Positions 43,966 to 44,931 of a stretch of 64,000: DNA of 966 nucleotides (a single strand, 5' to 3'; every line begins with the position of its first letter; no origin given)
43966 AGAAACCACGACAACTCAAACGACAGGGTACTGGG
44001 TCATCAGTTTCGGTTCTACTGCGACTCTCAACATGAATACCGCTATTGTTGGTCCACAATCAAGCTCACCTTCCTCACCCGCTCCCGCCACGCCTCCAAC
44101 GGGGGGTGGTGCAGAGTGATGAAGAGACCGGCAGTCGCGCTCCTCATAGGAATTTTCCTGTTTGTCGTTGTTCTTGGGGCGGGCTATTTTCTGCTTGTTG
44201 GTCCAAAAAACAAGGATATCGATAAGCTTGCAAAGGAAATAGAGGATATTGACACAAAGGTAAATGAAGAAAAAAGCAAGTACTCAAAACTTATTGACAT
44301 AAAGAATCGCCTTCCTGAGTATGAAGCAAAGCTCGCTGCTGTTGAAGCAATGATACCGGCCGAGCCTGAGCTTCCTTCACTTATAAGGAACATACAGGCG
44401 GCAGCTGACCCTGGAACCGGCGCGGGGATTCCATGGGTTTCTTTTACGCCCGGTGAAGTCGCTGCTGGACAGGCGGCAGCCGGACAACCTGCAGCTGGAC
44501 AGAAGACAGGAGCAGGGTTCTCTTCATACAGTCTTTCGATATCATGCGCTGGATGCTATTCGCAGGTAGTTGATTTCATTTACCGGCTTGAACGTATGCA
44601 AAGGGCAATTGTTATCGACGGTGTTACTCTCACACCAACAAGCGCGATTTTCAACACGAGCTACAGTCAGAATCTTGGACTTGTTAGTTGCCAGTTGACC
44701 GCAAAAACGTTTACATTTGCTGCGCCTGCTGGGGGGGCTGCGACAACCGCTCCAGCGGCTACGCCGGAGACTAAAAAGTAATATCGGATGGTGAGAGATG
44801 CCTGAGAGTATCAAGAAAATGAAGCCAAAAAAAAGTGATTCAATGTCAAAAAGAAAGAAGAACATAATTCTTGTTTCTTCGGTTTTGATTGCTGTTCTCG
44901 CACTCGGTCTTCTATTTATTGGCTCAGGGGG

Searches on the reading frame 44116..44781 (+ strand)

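Call 11: search_protein_families(library=pfam, proteins=[window:44116-44781:+], max_evalue=0.01)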
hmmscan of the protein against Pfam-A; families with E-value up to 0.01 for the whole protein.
window:44116-44781:+ (221 aa): 3 families
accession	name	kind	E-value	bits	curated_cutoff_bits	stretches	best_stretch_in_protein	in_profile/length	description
PF04350.18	PilO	-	6.8e-12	46.2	22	1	36-202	2-144/145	Pilus assembly protein, PilO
PF10741.14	T2SSM_b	-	0.00024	21.4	21.7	1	129-195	42-106/111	Type II secretion system (T2SS), protein M subtype b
PF16326.10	ABC_tran_CTD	-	0.0051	17.4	32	1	33-77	15-61/69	ABC transporter C-terminal domain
